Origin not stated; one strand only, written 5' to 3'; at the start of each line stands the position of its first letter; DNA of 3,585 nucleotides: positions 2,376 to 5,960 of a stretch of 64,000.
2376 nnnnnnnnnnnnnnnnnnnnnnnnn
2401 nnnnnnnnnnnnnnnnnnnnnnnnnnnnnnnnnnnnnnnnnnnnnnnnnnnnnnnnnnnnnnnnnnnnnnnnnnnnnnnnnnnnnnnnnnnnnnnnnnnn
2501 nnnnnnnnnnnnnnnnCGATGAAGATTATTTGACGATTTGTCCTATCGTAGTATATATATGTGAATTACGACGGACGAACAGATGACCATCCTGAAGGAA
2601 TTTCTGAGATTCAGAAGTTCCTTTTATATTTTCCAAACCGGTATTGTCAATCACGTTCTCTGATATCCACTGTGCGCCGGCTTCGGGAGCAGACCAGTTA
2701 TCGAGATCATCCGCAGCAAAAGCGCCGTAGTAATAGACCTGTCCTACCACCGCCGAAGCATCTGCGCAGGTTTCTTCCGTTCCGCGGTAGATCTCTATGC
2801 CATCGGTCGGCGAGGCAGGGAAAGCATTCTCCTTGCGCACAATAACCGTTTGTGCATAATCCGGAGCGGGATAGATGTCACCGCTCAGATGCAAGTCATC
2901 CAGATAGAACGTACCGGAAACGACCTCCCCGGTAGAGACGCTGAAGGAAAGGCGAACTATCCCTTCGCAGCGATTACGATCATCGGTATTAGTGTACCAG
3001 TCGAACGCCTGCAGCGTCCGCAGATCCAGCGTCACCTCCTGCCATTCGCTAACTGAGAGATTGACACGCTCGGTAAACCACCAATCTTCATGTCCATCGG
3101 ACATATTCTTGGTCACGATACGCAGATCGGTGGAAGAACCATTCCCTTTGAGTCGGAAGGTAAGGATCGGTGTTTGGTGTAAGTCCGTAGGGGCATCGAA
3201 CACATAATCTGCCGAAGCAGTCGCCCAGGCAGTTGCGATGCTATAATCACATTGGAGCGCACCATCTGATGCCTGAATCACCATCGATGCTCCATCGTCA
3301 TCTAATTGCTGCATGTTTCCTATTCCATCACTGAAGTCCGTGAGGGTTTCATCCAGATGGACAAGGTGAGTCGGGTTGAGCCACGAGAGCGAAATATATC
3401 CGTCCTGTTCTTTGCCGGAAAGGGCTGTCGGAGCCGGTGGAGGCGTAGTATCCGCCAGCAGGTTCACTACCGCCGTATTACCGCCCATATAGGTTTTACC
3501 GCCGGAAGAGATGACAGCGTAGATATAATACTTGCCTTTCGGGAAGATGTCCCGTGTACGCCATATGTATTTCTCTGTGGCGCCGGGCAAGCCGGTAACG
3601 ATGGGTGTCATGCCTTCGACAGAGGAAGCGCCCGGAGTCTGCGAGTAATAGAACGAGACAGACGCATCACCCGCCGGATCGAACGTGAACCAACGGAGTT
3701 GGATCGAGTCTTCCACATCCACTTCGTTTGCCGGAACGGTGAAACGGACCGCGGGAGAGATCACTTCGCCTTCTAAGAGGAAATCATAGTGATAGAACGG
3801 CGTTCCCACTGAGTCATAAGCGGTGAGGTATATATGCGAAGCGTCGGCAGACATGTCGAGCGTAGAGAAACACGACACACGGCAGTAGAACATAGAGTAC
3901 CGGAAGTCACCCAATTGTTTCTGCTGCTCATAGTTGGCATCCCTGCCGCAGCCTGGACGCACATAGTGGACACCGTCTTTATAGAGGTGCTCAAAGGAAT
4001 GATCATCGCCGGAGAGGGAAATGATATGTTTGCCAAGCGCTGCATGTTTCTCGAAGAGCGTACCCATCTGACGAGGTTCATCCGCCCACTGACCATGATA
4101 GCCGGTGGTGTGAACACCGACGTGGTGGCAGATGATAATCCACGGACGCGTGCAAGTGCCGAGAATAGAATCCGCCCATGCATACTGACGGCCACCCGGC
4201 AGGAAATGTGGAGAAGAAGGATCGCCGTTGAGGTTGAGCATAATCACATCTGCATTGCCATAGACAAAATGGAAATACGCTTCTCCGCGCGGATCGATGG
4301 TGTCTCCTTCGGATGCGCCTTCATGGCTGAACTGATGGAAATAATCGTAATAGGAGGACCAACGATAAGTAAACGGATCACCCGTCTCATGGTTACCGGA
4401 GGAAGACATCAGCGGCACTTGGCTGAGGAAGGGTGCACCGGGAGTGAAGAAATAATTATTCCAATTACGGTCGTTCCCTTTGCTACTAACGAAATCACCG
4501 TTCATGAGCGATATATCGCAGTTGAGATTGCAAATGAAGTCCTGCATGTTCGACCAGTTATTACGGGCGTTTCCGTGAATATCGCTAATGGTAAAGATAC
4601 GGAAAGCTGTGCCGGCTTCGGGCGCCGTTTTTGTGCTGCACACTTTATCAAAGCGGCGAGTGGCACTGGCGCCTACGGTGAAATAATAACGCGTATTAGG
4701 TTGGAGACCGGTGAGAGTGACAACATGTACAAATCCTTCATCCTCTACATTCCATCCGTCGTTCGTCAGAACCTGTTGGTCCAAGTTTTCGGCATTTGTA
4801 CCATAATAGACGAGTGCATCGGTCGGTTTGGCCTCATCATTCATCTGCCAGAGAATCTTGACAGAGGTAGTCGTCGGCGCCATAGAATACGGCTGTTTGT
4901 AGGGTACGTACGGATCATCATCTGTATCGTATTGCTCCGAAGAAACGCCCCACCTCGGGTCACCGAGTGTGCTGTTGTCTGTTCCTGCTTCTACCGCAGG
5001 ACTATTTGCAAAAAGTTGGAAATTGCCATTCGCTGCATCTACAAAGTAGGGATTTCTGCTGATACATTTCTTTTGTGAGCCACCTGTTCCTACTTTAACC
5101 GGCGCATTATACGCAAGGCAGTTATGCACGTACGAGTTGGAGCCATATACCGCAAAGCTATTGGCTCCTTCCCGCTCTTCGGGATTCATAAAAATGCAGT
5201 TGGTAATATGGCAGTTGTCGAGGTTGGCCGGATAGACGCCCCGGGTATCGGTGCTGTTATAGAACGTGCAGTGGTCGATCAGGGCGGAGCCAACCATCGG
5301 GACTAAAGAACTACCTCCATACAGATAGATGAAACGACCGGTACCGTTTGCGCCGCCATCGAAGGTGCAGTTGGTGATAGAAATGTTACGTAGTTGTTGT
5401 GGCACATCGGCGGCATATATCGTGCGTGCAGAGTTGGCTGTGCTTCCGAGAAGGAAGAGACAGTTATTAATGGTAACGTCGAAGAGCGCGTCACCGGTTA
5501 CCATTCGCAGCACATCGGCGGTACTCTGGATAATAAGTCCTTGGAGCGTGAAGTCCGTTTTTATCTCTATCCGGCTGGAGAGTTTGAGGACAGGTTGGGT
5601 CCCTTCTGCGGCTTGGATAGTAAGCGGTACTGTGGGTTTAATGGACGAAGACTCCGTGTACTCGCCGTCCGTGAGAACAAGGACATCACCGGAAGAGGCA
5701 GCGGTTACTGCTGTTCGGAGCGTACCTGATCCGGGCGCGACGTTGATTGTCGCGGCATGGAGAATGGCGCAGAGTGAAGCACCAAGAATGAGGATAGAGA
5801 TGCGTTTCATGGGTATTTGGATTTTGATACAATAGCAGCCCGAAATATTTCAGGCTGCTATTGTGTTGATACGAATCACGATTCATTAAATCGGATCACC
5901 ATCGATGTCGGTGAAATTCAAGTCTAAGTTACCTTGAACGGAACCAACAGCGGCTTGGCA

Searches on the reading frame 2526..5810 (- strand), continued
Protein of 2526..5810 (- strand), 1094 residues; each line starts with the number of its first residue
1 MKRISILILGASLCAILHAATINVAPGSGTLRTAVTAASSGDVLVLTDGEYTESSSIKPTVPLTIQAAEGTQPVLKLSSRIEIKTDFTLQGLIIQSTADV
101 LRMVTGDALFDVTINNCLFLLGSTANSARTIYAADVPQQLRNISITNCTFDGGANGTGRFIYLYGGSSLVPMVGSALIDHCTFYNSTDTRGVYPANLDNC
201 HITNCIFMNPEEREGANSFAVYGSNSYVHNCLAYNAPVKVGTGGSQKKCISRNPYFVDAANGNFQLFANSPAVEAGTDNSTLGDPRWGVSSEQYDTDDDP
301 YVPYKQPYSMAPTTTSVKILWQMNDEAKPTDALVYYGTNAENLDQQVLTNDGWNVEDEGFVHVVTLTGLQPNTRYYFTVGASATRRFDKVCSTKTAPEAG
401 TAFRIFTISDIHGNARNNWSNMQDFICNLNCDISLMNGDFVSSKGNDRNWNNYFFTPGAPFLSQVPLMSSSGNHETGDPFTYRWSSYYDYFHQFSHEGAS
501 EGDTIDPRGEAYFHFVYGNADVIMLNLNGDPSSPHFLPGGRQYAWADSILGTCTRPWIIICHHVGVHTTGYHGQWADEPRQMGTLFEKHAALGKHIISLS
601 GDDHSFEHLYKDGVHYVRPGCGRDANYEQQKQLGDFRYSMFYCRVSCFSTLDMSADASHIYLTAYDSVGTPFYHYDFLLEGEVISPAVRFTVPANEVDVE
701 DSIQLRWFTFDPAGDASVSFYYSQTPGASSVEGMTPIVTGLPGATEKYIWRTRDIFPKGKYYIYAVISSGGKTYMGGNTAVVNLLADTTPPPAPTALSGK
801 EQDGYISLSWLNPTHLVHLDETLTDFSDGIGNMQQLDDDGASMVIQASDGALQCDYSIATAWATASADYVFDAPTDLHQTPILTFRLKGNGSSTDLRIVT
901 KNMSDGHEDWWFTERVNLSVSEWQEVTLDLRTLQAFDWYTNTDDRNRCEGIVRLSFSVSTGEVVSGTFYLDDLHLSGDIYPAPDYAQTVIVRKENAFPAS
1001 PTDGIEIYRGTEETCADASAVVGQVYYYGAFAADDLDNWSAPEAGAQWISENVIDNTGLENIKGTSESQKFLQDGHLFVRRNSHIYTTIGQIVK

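Call 78: fold_search(model_id=the predicted structure, library=pdb)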
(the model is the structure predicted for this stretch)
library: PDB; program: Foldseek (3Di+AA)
matches with E <= 10: 1741; with E <= 0.001: 153
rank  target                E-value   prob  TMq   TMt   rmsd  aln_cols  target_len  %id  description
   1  3zk4_B                5.7e-10  1.00  0.20  0.34   9.7       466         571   16  Structure of purple acid phosphatase PPD1 isolated from yellow lupin (Lupinus luteus) seeds (released 2014-01-29)
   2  2qfp_A                7.8e-10  1.00  0.21  0.48  10.1       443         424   15  Crystal structure of red kidney bean purple acid phosphatase in complex with fluoride (released 2008-10-14)
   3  1kbp_A                8.1e-10  1.00  0.21  0.46  10.8       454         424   14  KIDNEY BEAN PURPLE ACID PHOSPHATASE (released 1996-10-14)
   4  4dhl_A                8.5e-10  1.00  0.20  0.46  11.1       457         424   16  Crystal structure of red kidney bean purple acid phosphatase in complex with Maybridge fragment MO07123 (released 2012-12-12)
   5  4dhl_B                1.3e-09  1.00  0.20  0.47  11.2       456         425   16  Crystal structure of red kidney bean purple acid phosphatase in complex with Maybridge fragment MO07123 (released 2012-12-12)
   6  4dhl_C                1.3e-09  1.00  0.20  0.46  11.3       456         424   16  Crystal structure of red kidney bean purple acid phosphatase in complex with Maybridge fragment MO07123 (released 2012-12-12)
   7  7dmk_D                1.4e-09  1.00  0.20  0.29   6.9       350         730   21  PL6 alginate lyase BcAlyPL6 (released 2021-10-06)
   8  6ofd_A                1.7e-09  1.00  0.20  0.46  10.3       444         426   15  The crystal structure of octadecyloxy(naphthalen-1-yl)methylphosphonic acid in complex with red kidney bean purple aci (released 2019-09-04)
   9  6hwr_C                1.9e-09  1.00  0.20  0.46  10.4       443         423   15  Red kidney bean purple acid phosphatase in complex with adenosine divanadate (released 2019-04-03)
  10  4dsy_A                2.6e-09  1.00  0.20  0.45  10.5       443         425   15  Crystal structure of red kidney bean purple acid phosphatase in complex with Maybridge fragment CC24201 (released 2012-09-19)
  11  7dmk_C                3.1e-09  1.00  0.21  0.31   5.4       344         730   21  PL6 alginate lyase BcAlyPL6 (released 2021-10-06)
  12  8brn_D                3.1e-09  1.00  0.20  0.45  10.4       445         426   15  Crystal structure of red kidney bean purple acid phosphatase in complex with an alpha-aminonaphthylmethylphosphonic ac (released 2023-08-02)
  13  4dsy_C                3.1e-09  1.00  0.20  0.45  11.3       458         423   15  Crystal structure of red kidney bean purple acid phosphatase in complex with Maybridge fragment CC24201 (released 2012-09-19)
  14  6hwr_D                3.4e-09  1.00  0.20  0.45  10.4       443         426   16  Red kidney bean purple acid phosphatase in complex with adenosine divanadate (released 2019-04-03)
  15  8brn_B                3.6e-09  1.00  0.20  0.46  10.4       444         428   15  Crystal structure of red kidney bean purple acid phosphatase in complex with an alpha-aminonaphthylmethylphosphonic ac (released 2023-08-02)
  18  7dmk_B                6.1e-09  1.00  0.20  0.29   7.0       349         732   21  PL6 alginate lyase BcAlyPL6 (released 2021-10-06)
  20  2c26                  3.7e-08  1.00  0.11  0.44  13.8       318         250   13  Structural basis for the promiscuous specificity of the carbohydrate- binding modules from the beta-sandwich super famil (released 2005-10-18)
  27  6r3m_A                1.4e-06  1.00  0.13  0.70   3.6       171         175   20  Family 11 Carbohydrate-Binding Module from Clostridium thermocellum in complex with beta-1,3-1,4-mixed-linked tetrasac (released 2020-02-05)
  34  1v0a                  5.1e-06  1.00  0.13  0.71   3.5       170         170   18  Family 11 Carbohydrate-Binding Module of cellulosomal cellulase Lic26A-Cel5E of Clostridium thermocellum (released 2005-01-12)
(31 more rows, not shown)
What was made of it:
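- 4941..5753 (-): B: DUF5123-type beta-helix (aa 20-290) with invariant DHCTFYN and GDPRW motifs. Foldseek 7dmk E 1e-9 (call 78).
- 2676..3758 (-): B: Ig/FN3-like and CBM11-like beta-sandwich modules (aa 685-1045). Foldseek matches CBM11 6r3m/1v0a with TM 0.70-0.72 and also 2c26 (call 78).
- Checked: Foldseek matches CBM11 structures (TM 0.70-0.72 normalised to the target, call 78).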

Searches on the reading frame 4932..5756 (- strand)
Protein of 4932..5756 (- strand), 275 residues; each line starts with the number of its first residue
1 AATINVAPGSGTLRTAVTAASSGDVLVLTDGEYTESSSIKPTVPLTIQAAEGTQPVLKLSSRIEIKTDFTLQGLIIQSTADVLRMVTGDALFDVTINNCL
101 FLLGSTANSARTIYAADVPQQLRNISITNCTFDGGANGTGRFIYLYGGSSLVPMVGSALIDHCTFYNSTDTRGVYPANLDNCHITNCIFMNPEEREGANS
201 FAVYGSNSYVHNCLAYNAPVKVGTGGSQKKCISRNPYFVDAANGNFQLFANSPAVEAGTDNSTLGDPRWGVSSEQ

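Call 91: search_solved_structures(query=A5, max_evalue=1, show_alignments=3)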
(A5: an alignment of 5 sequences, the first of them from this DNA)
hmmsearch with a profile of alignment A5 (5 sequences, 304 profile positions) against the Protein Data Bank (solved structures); distinct sequences matched with E-value up to 1: 10.
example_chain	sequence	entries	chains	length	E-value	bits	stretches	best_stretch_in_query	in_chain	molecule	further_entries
7dmk_A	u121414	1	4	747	1.1e-31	113.4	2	4-294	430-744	BcAlyPL6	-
7o7t_A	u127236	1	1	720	8.6e-14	54.7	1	3-197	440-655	Poly(Beta-D-mannuronate) lyase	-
7o77_A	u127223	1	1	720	9e-14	54.7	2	3-197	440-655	Poly(Beta-D-mannuronate) lyase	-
5gkq_A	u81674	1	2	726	8.9e-13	51.4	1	4-171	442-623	AlyGC mutant - R241A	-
5gkd_A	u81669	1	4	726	9.7e-13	51.3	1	4-171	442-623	AlyGC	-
8bwk_A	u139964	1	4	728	2.8e-08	36.6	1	10-177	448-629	Alginate lyase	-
3vst_A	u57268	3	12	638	0.017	17.6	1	12-64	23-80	Xylosidase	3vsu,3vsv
4fs7_A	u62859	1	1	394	0.053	16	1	113-204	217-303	Uncharacterized protein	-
9rx2_A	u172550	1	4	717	0.21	14.1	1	241-287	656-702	Parallel beta-helix repeat protein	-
6qps_A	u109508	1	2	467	0.57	12.6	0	21-65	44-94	Polysaccharide Lyase Family 6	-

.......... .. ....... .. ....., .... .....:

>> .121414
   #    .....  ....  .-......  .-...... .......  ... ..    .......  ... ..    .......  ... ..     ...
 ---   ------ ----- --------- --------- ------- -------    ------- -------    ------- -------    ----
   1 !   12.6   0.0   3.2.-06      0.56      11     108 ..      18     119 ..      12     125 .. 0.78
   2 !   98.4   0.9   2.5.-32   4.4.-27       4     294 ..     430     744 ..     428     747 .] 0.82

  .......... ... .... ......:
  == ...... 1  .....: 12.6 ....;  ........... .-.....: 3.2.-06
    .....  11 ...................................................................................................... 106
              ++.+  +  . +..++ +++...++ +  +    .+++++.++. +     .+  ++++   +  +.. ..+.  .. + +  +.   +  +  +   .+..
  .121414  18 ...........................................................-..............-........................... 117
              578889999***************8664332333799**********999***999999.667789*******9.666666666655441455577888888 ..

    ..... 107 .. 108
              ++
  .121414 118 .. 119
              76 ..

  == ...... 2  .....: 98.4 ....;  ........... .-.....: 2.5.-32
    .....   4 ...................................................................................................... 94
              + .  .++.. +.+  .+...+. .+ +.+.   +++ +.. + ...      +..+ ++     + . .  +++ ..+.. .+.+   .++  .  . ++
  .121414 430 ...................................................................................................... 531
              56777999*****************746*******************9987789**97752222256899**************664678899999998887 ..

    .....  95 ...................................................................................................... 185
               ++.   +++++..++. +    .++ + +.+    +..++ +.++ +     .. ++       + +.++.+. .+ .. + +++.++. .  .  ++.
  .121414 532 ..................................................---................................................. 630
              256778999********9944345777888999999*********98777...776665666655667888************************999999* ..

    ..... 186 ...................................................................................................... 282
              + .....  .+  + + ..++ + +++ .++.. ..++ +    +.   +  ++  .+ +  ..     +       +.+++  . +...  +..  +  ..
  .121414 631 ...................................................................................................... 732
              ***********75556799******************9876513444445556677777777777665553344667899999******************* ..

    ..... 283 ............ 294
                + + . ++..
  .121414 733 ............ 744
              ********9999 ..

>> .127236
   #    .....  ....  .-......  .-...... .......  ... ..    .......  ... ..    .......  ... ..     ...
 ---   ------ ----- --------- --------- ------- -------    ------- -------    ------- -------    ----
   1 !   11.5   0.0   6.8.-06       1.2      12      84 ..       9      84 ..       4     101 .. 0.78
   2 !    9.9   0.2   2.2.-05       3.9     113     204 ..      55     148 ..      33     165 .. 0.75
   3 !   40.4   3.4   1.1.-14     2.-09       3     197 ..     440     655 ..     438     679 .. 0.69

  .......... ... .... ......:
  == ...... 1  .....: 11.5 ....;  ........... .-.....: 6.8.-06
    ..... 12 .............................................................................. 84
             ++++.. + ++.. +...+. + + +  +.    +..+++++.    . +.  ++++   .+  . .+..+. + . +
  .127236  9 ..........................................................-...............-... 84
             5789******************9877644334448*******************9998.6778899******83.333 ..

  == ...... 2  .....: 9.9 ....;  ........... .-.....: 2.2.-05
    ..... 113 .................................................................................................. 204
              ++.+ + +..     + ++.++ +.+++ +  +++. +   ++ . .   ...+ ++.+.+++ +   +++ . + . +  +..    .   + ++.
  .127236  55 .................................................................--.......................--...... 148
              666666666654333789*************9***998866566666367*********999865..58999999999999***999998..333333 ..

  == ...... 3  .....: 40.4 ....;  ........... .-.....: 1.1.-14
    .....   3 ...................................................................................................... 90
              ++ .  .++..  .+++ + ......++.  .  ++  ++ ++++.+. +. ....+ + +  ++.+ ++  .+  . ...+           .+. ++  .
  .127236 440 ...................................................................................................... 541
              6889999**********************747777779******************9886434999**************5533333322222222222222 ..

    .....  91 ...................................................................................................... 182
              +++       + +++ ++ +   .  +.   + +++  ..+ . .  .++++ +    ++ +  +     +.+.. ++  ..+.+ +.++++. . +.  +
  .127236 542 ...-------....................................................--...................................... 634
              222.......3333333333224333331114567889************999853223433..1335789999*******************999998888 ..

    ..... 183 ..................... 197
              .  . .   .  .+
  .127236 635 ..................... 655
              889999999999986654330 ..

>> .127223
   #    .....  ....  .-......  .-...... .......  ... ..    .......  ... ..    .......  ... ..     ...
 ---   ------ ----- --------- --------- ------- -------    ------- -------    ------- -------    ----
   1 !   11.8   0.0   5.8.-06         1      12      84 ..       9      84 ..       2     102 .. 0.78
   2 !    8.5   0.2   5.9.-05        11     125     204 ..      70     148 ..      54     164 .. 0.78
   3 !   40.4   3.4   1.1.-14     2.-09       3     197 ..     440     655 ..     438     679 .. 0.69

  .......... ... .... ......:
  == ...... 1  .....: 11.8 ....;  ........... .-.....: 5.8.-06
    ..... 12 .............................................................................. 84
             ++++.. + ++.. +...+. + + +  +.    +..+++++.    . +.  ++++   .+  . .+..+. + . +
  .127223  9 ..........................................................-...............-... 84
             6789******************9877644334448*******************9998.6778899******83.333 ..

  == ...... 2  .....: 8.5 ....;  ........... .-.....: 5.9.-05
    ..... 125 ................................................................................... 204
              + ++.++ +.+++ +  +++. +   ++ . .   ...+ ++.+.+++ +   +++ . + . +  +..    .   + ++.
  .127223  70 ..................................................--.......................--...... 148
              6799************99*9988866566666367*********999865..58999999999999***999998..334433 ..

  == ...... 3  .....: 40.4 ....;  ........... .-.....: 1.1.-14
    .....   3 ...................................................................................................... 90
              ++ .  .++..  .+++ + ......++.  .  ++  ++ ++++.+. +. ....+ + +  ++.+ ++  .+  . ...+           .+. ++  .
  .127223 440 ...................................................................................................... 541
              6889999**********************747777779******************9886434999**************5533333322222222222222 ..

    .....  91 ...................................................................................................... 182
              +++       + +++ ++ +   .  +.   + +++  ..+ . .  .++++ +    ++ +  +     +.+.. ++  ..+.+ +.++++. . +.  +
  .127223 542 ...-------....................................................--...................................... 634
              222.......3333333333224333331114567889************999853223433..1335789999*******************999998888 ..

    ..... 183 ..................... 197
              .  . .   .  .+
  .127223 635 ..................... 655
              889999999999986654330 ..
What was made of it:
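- On PL6 two-domain lyases: A profile of five DUF5123-type helices, including B's, matches BcAlyPL6 residues 430-744 at E 1e-31 (call 91). Only a 12.6-bit, E 0.56 stretch aligns to the N-terminal domain (call 91).
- Closest known: C-terminal domain of two-domain PL6 alginate lyases. Same: B's helix aligns over its whole length with residues 430-744 of BcAlyPL6, E 1e-31, including the VDHCT motif (call 91).
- B's helix matches the PL6 C-terminal domain at E 1e-31 (call 91).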
